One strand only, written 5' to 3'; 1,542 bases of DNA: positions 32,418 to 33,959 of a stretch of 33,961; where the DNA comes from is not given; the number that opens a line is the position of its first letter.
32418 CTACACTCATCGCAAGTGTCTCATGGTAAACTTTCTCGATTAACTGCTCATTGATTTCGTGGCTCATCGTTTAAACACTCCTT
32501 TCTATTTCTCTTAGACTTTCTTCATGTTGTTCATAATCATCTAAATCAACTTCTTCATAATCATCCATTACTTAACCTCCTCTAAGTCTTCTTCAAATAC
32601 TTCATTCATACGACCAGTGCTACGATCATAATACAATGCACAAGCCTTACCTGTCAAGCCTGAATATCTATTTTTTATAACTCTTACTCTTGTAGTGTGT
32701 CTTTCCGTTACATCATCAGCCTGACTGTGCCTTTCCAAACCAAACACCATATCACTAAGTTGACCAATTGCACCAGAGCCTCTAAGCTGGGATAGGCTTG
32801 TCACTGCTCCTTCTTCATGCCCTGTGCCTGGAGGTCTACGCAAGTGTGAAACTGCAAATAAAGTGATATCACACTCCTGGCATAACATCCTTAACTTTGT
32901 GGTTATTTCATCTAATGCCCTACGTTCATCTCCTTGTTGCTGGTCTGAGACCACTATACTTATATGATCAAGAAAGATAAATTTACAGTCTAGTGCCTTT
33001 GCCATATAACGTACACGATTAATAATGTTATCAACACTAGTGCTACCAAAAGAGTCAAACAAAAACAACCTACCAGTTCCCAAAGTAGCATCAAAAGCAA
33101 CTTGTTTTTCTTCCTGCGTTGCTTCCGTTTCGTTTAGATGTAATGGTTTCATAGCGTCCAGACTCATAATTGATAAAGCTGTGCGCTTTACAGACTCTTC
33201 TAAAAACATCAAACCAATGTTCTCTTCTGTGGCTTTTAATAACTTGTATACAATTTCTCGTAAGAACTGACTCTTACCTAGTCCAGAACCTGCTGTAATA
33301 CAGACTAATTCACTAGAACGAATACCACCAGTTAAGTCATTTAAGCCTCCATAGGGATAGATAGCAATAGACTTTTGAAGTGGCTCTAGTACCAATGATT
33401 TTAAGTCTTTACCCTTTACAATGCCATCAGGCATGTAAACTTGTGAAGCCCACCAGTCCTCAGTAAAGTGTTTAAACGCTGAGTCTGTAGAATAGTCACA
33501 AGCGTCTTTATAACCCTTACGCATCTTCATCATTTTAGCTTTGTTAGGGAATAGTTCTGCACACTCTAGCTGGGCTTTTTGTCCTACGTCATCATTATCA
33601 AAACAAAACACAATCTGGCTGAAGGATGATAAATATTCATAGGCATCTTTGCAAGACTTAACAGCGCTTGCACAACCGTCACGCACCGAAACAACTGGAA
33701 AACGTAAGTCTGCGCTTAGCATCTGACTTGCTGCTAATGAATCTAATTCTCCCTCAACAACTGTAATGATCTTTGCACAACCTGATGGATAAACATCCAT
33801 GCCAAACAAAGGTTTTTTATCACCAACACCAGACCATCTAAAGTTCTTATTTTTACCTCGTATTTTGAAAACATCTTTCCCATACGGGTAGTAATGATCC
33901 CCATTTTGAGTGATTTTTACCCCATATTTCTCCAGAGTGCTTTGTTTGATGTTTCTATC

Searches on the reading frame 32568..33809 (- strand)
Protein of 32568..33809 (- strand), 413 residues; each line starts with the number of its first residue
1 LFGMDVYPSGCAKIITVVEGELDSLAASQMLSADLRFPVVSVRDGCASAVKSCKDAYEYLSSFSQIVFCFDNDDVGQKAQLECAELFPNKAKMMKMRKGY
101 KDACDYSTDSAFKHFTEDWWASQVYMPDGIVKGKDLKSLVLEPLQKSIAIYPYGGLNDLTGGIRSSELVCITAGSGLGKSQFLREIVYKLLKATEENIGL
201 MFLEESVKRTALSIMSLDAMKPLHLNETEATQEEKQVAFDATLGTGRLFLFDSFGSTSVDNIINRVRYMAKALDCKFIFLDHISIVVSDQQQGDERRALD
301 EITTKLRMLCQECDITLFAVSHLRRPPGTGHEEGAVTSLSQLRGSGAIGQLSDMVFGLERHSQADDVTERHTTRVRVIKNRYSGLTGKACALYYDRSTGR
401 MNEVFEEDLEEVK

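Call 10: search_protein_families(library=phrogs, max_evalue=0.001, proteins=[window:32568-33809:-])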
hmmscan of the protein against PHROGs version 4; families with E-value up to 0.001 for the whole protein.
window:32568-33809:- (413 aa): 7 families
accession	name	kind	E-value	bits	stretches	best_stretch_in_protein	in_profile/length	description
phrog_239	-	DNA, RNA and nucleotide metabolism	1.1e-135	455.6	1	1-408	183-603/801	DNA primase/helicase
phrog_19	-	DNA, RNA and nucleotide metabolism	8e-30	105.3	1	155-407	341-584/621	DnaB-like replicative helicase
phrog_243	-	DNA, RNA and nucleotide metabolism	1e-20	74.8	1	157-387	26-248/273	DnaB-like replicative helicase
phrog_5482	-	unknown function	9.3e-11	42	1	166-410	51-305/341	-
phrog_11530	-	unknown function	2.9e-05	25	1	254-387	11-142/184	-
phrog_47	-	DNA, RNA and nucleotide metabolism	0.00036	20.2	1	13-108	233-323/947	DNA primase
phrog_6444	-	DNA, RNA and nucleotide metabolism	0.00069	19.5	0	14-86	261-325/577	DNA primase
